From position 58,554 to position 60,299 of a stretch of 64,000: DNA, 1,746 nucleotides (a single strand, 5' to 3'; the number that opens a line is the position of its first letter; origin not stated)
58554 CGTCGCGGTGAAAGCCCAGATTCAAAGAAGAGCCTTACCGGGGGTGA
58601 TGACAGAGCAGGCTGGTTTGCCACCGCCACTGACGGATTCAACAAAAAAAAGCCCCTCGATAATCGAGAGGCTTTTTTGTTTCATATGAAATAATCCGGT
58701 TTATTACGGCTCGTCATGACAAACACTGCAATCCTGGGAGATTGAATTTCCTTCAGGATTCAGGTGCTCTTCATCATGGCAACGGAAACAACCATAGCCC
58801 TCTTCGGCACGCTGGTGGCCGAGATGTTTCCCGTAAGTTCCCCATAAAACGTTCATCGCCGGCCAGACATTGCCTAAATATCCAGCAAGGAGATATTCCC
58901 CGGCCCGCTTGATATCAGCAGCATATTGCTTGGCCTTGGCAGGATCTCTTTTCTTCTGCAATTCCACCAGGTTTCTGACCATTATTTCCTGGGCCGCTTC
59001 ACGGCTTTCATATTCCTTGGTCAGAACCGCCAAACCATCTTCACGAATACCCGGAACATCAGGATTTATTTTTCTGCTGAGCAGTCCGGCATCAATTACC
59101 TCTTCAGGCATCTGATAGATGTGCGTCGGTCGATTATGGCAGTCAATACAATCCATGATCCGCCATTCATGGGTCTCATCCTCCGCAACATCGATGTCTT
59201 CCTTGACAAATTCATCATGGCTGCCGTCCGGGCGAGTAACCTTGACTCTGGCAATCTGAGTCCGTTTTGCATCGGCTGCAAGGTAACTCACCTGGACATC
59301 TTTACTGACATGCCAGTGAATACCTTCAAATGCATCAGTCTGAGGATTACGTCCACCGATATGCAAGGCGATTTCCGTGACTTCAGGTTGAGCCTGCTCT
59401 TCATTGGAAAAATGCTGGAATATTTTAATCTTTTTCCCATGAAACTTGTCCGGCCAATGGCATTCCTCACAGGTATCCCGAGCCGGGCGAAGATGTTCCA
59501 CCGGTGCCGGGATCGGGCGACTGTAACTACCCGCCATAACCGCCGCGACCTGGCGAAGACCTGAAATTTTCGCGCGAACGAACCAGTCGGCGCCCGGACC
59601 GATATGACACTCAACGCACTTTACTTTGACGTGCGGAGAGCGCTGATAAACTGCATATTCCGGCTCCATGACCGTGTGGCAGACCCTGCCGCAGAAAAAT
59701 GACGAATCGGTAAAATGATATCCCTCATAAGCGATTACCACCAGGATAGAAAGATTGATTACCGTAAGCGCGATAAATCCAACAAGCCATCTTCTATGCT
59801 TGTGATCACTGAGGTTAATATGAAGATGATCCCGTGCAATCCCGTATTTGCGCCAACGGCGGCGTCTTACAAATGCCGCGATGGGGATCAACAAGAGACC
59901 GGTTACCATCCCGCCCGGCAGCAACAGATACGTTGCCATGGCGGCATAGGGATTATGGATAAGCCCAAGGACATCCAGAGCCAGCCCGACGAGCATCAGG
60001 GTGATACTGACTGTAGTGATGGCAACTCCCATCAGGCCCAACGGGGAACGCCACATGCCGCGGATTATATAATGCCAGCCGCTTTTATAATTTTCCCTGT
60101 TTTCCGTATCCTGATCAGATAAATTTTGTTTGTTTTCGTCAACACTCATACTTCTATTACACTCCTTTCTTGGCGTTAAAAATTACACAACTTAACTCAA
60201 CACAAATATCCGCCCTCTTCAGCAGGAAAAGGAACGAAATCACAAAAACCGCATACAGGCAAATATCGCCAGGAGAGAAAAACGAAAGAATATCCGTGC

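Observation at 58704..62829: Two paralogous membrane hexaheme NapC/NirT-like cytochromes bracketing a MerR regulator with a Cys/Trp-rich sensor tail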

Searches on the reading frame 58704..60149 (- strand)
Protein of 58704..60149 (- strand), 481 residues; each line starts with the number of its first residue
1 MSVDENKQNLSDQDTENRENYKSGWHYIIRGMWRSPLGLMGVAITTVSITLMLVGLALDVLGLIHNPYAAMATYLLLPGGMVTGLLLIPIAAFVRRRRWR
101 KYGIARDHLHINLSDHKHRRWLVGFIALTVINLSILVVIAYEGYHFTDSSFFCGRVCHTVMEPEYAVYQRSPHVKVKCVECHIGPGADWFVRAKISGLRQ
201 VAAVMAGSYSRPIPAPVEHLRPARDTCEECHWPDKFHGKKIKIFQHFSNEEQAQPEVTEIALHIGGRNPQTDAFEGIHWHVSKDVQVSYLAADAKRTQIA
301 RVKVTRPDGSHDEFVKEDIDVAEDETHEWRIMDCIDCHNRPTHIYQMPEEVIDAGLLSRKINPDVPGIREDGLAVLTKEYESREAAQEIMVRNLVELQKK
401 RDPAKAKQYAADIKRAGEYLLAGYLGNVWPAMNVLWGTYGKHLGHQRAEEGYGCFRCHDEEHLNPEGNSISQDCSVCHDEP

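Call 3: search_protein_families(library=pfam, proteins=[window:58704-60149:-], max_evalue=0.1)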
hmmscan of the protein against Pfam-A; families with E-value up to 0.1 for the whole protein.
window:58704-60149:- (481 aa): 4 families
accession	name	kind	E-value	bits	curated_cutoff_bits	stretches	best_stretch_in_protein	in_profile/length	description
PF03264.19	Cytochrom_NNT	-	1.8e-06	28.3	24.1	1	121-210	6-100/174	NapC/NirT cytochrome c family, N-terminal region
PF14522.11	Cytochrome_C7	-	0.00018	21.7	24.8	1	442-478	32-66/67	Cytochrome c7 and related cytochrome c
PF14537.11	Cytochrom_c3_2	-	0.0038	18.1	25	0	448-480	3-35/79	Cytochrome c3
PF02085.21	Cytochrom_CIII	-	0.096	13.5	22.9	0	214-263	20-70/101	Class III cytochrome C family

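Call 4: search_protein_families(library=ncbifam, proteins=[window:58704-60149:-], max_evalue=0.1)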
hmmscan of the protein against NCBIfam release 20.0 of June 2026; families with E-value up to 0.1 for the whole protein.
window:58704-60149:- (481 aa): 3 families
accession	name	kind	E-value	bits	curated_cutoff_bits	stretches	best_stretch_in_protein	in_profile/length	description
TIGR03153.1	cytochr_NrfH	equivalog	6.8e-11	42.4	134.2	1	129-231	6-109/138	cytochrome c nitrite reductase small subunit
NF011606.0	PRK15032.1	equivalog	0.00069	18.8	455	1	121-197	15-96/390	pentaheme c-type cytochrome TorC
TIGR02162.1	torC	equivalog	0.023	14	478.2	1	135-211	29-110/387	pentaheme c-type cytochrome TorC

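Call 7: find_homologous_proteins(query=window:58704-60149:-, max_evalue=0.00001)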
Query window:58704-60149:- (481 aa): 7949 proteins with E <= 0.00001 among 8000 candidates; the best 120 are listed.
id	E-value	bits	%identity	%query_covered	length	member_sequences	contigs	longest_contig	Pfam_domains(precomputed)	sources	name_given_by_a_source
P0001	0.0e+0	1137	99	100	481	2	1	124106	PF03264.20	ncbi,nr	ncbi:MAG: NapC/NirT family cytochrome c [Proteobacteria bacterium]|nr:NapC/NirT family cytochrome c 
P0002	1.0e-254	864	71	100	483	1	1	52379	PF03264.20,PF14522.12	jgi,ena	-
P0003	3.4e-252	856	70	100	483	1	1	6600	PF03264.20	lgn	-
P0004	1.1e-243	827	70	100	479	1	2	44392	PF03264.20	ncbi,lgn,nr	ncbi:MAG: NapC/NirT family cytochrome c [Proteobacteria bacterium]|nr:NapC/NirT family cytochrome c 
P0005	1.2e-243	827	70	98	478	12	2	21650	PF03264.20,PF14522.12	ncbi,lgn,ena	-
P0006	2.6e-243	826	71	99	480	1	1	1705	PF03264.20,PF14522.12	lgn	-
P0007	7.4e-243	825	71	97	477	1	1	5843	PF03264.20,PF14522.12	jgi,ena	-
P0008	1.9e-242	823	69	98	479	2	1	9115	PF03264.20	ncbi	-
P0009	1.4e-240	817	70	99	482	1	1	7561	PF03264.20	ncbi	-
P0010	2.9e-240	816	69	99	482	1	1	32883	PF03264.20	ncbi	-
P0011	3.9e-240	816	70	100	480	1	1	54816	PF03264.20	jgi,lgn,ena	-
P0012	2.1e-239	813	69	100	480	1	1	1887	PF03264.20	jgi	-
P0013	2.4e-239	813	69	100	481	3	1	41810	PF03264.20,PF14522.12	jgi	jgi:hypothetical protein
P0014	5.8e-239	812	69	100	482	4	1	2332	PF03264.20,PF14522.12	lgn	-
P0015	2.3e-238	810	68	100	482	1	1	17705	PF03264.20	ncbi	ncbi:MAG: NapC/NirT family cytochrome c [Thermodesulfobacteriota bacterium]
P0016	8.7e-238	808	70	96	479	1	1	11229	PF03264.20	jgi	-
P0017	1.2e-237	808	68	100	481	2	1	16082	PF03264.20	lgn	-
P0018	1.9e-237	807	69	100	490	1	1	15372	PF03264.20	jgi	-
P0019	1.0e-236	804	67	100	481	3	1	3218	PF03264.20,PF14522.12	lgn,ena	-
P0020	8.0e-236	802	68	100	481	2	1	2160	PF03264.20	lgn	-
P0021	8.5e-236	801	69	100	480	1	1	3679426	PF03264.20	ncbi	ncbi:NapC/NirT family cytochrome c [Thiovibrio sp. JS02]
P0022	9.7e-236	801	69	98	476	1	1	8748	PF03264.20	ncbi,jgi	-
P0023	1.7e-235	800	70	99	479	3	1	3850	PF03264.20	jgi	jgi:hypothetical protein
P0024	3.1e-235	800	68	100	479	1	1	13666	PF03264.20,PF14522.12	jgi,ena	-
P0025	3.2e-235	800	68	100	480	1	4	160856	PF03264.20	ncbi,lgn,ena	-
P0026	4.5e-235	799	68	100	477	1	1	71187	PF03264.20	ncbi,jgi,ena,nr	ncbi:MAG: NapC/NirT family cytochrome c [Desulfobulbaceae bacterium]|nr:NapC/NirT family cytochrome 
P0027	4.9e-235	799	72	94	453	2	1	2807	PF03264.20,PF14522.12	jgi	-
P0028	2.7e-234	796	68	99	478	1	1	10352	PF03264.20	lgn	-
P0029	3.2e-234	796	67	100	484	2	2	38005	PF03264.20,PF14522.12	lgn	-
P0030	3.3e-234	796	67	100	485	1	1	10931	PF03264.20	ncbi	-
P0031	4.2e-234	796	68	99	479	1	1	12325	PF03264.20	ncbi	-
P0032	7.7e-234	795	67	99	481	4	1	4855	PF03264.20,PF14522.12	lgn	-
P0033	2.9e-233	793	67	100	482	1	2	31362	PF03264.20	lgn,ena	-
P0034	3.6e-233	793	68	100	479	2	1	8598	PF03264.20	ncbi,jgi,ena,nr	ncbi:MAG: NapC/NirT family cytochrome c [Desulfobulbaceae bacterium]|nr:NapC/NirT family cytochrome 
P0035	3.6e-233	793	67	99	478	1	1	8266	PF03264.20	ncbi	-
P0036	8.4e-233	792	67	100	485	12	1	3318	PF03264.20,PF14522.12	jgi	jgi:hypothetical protein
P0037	1.4e-232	791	66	100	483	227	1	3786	PF03264.20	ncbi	-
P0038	3.0e-232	790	66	100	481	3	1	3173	PF03264.20,PF14522.12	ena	-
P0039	3.1e-232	790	66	100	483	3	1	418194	PF03264.20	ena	-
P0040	3.5e-232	790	67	100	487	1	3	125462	PF03264.20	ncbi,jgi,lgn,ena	-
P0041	5.4e-232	789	66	99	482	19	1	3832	PF03264.20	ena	-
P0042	6.8e-232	789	66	100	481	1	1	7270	PF03264.20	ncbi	-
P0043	9.1e-232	788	67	100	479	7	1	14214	PF03264.20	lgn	-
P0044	1.4e-231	788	68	99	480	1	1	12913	PF03264.20,PF14522.12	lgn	-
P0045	1.6e-231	787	67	100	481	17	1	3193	PF03264.20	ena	-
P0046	2.3e-231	787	65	100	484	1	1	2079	PF03264.20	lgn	-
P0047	3.0e-231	786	65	100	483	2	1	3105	PF03264.20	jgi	jgi:hypothetical protein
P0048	7.4e-231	785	67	100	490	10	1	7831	PF03264.20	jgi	jgi:hypothetical protein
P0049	7.9e-231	785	67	98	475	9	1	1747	PF03264.20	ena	-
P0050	2.4e-230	783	66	100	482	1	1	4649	PF03264.20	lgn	-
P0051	3.1e-230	783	69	94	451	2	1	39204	PF03264.20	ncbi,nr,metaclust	ncbi:MAG: hypothetical protein A2521_01875 [Deltaproteobacteria bacterium RIFOXYD12_FULL_57_12]|nr:M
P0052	4.2e-230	783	65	100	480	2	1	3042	PF03264.20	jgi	-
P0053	8.2e-230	782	67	100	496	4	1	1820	PF14537.12,PF03264.20,PF14522.12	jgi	jgi:hypothetical protein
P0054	8.3e-230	782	67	98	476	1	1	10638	PF03264.20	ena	-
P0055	9.7e-230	781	68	100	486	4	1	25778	PF14537.12,PF03264.20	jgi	jgi:hypothetical protein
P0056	1.3e-229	781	66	100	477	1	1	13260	PF03264.20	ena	-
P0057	1.6e-229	781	67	98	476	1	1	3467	PF03264.20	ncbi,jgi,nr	ncbi:MAG: NapC/NirT family cytochrome c [Desulfobulbaceae bacterium]|nr:NapC/NirT family cytochrome 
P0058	2.2e-229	780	66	100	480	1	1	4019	PF03264.20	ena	-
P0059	2.8e-229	780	66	98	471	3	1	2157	PF03264.20,PF14522.12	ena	-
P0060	5.3e-229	779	67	100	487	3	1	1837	PF03264.20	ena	-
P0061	8.5e-229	778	66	98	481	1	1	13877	PF03264.20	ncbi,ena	-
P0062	9.0e-229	778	66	98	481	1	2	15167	PF03264.20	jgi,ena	-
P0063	9.5e-229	778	65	99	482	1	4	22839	PF03264.20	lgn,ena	-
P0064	1.5e-228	778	67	97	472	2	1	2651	PF03264.20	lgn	-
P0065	2.0e-228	777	68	98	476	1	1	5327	PF03264.20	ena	-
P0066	2.8e-228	777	65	100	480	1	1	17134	PF03264.20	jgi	jgi:NapC/NirT cytochrome c family, N-terminal region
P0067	3.5e-228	776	66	99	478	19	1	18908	PF03264.20,PF14522.12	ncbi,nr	ncbi:MAG TPA: cytochrome C [Desulfobulbus sp.]|nr:cytochrome C [Desulfobulbus sp.]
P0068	3.9e-228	776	65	100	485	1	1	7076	PF03264.20,PF14522.12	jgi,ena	-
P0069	5.0e-228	776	64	100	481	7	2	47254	PF03264.20,PF14522.12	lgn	-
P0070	8.6e-228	775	64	100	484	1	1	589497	PF03264.20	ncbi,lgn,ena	-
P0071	1.2e-227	774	64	100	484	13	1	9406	PF03264.20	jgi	jgi:hypothetical protein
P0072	3.0e-227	773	66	100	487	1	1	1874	PF03264.20,PF14522.12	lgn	-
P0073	4.6e-227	773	65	99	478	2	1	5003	PF03264.20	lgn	-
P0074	4.8e-226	769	64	100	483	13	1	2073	PF03264.20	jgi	jgi:hypothetical protein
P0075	6.8e-226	769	65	100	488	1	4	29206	PF03264.20,PF14522.12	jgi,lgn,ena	-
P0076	9.8e-226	768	63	100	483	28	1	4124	PF03264.20,PF14522.12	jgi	jgi:hypothetical protein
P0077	1.0e-225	768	67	96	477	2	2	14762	PF03264.20,PF14522.12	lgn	-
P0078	1.6e-225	768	66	99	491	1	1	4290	PF14537.12,PF03264.20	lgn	-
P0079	1.7e-225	767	66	99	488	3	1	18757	PF03264.20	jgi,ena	-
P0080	2.1e-225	767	64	100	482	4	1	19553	PF03264.20,PF14522.12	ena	-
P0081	2.2e-225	767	67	99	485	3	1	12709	PF03264.20,PF14522.12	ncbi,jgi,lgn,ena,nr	ncbi:MAG: NapC/NirT family cytochrome c [Desulfobulbaceae bacterium]|nr:NapC/NirT family cytochrome 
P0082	2.5e-225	767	65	100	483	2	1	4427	PF03264.20,PF14522.12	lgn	-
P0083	2.9e-225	767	66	98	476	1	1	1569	PF03264.20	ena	-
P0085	4.5e-225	766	65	100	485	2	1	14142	PF03264.20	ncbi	-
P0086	9.0e-225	765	65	99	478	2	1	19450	PF03264.20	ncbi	-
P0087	1.4e-224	764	65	99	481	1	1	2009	PF03264.20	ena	-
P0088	1.5e-224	764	64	99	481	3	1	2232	PF03264.20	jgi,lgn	jgi:hypothetical protein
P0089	1.7e-224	764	70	92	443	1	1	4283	PF03264.20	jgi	jgi:hypothetical protein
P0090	2.1e-224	764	65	98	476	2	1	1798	PF03264.20,PF14522.12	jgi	-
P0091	2.5e-224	764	66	95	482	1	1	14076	PF03264.20,PF14522.12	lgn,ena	-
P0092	2.5e-224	764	64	100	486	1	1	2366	PF03264.20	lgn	-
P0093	3.6e-224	763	67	96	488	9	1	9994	PF03264.20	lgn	-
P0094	4.6e-224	763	64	98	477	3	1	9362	PF03264.20,PF14522.12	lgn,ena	-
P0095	5.5e-224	762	66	97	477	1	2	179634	PF03264.20,PF14522.12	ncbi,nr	ncbi:MAG: NapC/NirT family cytochrome c [Proteobacteria bacterium]|nr:NapC/NirT family cytochrome c 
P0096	6.0e-224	762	65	98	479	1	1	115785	PF14537.12,PF03264.20,PF14522.12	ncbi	-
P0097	8.6e-224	762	65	99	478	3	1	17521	PF03264.20,PF14522.12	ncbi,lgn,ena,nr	ncbi:MAG TPA: cytochrome C [Desulfobulbus sp.]|nr:cytochrome C [Desulfobulbus sp.]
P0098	9.0e-224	762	65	98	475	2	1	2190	PF03264.20,PF14522.12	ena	-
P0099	1.1e-223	762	64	99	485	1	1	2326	PF03264.20,PF14522.12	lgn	-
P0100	1.2e-223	761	65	100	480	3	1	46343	PF03264.20,PF14522.12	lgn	-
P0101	1.4e-223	761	65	99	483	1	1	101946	PF03264.20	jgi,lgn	-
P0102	1.9e-223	761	65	100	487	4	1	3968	PF03264.20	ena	-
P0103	1.9e-223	761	65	100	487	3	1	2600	PF03264.20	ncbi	-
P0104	2.0e-223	761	64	100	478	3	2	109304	PF03264.20,PF14522.12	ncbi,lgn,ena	-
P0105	2.4e-223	760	64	100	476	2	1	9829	PF03264.20,PF14522.12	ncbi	-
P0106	2.7e-223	760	65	98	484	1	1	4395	PF03264.20,PF14522.12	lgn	-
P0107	3.0e-223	760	62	99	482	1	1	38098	PF03264.20,PF14522.12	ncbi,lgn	ncbi:MAG: NapC/NirT family cytochrome c [Desulfurivibrionaceae bacterium]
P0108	3.1e-223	760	66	100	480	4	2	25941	PF14537.12,PF03264.20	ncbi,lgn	ncbi:MAG: NapC/NirT family cytochrome c [Thermodesulfobacteriota bacterium]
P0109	3.8e-223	760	65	100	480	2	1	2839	PF03264.20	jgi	-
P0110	5.0e-223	759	65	98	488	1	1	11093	PF03264.20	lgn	-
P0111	6.8e-223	759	66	96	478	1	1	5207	PF03264.20,PF14522.12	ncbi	-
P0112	7.0e-223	759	64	100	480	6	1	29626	PF03264.20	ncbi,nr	ncbi:MAG: NapC/NirT family cytochrome c [Desulfobulbaceae bacterium]|nr:NapC/NirT family cytochrome 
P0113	7.5e-223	759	66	96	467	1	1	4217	PF03264.20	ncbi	-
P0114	7.9e-223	759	63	99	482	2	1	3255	PF03264.20,PF14522.12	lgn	-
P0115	8.2e-223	759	65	100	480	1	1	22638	PF03264.20,PF02085.22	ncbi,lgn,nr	ncbi:MAG: NapC/NirT family cytochrome c [Deltaproteobacteria bacterium]|nr:NapC/NirT family cytochro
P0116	1.0e-222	758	64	98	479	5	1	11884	PF03264.20,PF14522.12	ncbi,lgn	-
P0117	1.2e-222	758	63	100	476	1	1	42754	PF03264.20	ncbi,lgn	-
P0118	1.4e-222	758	65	98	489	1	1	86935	PF03264.20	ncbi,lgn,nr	ncbi:MAG: NapC/NirT family cytochrome c [Proteobacteria bacterium]|nr:NapC/NirT family cytochrome c 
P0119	2.1e-222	757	66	100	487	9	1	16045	PF03264.20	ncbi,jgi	-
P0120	2.2e-222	757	64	96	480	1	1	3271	PF03264.20,PF14522.12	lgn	-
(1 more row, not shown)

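Call 10: search_solved_structures(query=window:58704-60149:-, max_evalue=1, show_alignments=2)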
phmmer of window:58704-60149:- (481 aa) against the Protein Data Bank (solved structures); distinct sequences matched with E-value up to 1: 3.
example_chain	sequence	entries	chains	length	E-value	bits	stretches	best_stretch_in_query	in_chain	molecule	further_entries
2j7a_C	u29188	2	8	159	0.0028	19.5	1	133-232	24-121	CYTOCHROME C QUINOL DEHYDROGENASE NRFH | NAPC/NIRT CYTOCHROME C FAMILY PROTEIN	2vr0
1wad_A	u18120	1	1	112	0.15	13.9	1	166-239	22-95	CYTOCHROME C3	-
1qn0_A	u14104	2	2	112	0.21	13.4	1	166-239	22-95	CYTOCHROME C3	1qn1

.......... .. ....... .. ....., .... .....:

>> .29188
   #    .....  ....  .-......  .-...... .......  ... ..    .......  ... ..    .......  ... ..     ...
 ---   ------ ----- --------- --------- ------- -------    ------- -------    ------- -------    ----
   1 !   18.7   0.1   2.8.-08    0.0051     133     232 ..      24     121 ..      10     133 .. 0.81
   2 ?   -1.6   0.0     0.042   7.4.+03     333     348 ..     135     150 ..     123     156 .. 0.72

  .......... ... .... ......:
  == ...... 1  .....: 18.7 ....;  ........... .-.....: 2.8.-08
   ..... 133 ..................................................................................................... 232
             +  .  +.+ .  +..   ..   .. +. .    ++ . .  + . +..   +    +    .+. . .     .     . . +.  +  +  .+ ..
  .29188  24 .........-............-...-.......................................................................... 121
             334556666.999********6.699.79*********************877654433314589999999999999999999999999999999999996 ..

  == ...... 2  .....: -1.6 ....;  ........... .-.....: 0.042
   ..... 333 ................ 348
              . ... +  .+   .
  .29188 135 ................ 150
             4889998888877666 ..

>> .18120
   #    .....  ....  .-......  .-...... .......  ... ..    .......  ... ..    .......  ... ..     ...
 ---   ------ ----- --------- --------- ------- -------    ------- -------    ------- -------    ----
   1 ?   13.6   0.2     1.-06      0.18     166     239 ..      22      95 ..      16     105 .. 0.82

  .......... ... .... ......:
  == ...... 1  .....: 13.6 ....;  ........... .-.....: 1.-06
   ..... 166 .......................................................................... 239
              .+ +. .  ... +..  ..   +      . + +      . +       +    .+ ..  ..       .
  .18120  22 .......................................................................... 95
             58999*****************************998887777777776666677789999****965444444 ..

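Call 37: predict_structure(alignment_id=A2)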
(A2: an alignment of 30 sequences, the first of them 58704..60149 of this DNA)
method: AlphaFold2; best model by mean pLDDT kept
length: 481 residues; sequences in the alignment: 30
mean_pLDDT: 56.5   pTM: 0.35
mean pLDDT of the five models: 56.5, 55.6, 53.7, 49.1, 48.5
residues with pLDDT >= 90: 43; 70-90: 95; 50-70: 117; < 50: 226
segments of 3 or more residues with pLDDT < 50: 1-26, 103-113, 142-205, 210-278, 280-283, 334-345, 432-458, 474-481
pLDDT, mean of each block of 10 residues (from residue 1): 32 38 47 64 78 73 60 72 74 62 47 56 64 57 42 37 40 38 41 47 49 41 28 29 40 42 35 44 59 63 72 76 59 46 53 72 90 87 85 95 93 92 71 36 33 41 68 43 35
secondary structure, 60 per line:
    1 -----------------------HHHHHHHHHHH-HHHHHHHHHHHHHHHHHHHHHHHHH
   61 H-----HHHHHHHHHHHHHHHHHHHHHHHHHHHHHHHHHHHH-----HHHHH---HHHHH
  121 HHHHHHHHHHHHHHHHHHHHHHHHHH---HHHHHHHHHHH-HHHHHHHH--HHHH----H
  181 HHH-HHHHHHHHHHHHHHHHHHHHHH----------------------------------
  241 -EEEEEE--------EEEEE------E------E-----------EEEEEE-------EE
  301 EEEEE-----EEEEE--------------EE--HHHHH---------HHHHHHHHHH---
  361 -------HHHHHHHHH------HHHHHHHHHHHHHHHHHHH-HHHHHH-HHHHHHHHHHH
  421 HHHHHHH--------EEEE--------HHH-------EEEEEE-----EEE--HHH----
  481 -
elements in order: H24-34 H36-61 H67-102 H108-112 H116-146 H150-160 H162-169 H172-175 H180-183 H185-206 E242-247 E256-260 E286-291 E299-305 E311-315 H334-338 H348-357 H368-376 H383-401 H403-408 H410-427 E436-439 E458-463 E469-471

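Call 82: find_encoding_contigs(protein=P0039, flank=6000, max_places=1)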
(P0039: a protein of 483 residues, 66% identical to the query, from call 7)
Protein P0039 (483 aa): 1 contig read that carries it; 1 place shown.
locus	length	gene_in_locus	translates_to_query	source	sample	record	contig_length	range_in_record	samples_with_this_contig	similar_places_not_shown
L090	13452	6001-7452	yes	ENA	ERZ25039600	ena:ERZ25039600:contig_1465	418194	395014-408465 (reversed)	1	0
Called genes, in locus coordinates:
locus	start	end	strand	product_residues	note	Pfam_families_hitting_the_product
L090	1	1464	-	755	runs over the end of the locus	PF00989:PAS, PF08448:PAS_4, PF13426:PAS_9, PF00989:PAS (weak), PF08448:PAS_4, PF13426:PAS_9, PF00512:HisKA (weak), PF02518:HATPase_c, +2 more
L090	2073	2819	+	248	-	PF01145:Band_7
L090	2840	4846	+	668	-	PF09699:Paired_CXXCH_1 (faint), PF14522:Cytochrome_C7 (faint), PF14537:Cytochrom_c3_2 (faint)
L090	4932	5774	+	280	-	PF01292:Ni_hydr_CYTB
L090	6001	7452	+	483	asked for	PF03264:Cytochrom_NNT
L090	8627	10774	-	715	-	PF14522:Cytochrome_C7 (faint), PF22113:Mtrc-MtrF_II-IV_dom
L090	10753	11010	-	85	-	-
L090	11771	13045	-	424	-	PF03916:NrfD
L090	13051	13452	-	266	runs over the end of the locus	PF00037:Fer4 (weak), PF12797:Fer4_2 (weak), PF12838:Fer4_7 (weak), PF13237:Fer4_10 (weak), PF13247:Fer4_11, PF13187:Fer4_9 (weak), PF00037:Fer4 (weak), PF12797:Fer4_2 (weak), +9 more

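Call 83: find_encoding_contigs(protein=P0070, flank=6000, max_places=1)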
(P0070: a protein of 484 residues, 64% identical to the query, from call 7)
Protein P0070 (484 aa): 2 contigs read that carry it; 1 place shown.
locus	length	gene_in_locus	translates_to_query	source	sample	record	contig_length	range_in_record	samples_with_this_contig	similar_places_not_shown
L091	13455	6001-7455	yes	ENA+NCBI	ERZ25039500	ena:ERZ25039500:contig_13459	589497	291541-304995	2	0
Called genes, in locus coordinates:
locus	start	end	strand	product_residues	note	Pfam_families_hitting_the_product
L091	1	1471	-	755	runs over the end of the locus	PF00989:PAS (weak), PF13426:PAS_9, PF00989:PAS, PF08448:PAS_4, PF13426:PAS_9, PF08448:PAS_4, PF13426:PAS_9, PF02518:HATPase_c, +5 more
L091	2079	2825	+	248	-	PF01145:Band_7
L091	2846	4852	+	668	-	PF09699:Paired_CXXCH_1 (faint), PF14522:Cytochrome_C7 (faint), PF14537:Cytochrom_c3_2 (faint)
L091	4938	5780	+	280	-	PF01292:Ni_hydr_CYTB (weak)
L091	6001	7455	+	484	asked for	PF03264:Cytochrom_NNT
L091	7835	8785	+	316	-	PF01609:DDE_Tnp_1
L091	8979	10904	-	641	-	PF07719:TPR_2, PF13424:TPR_12, PF00515:TPR_1, PF13414:TPR_11, PF13432:TPR_16, PF14559:TPR_19, PF14559:TPR_19, PF00515:TPR_1, +24 more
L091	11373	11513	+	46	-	-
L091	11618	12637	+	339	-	-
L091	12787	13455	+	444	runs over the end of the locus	PF01943:Polysacc_synt, PF13440:Polysacc_synt_3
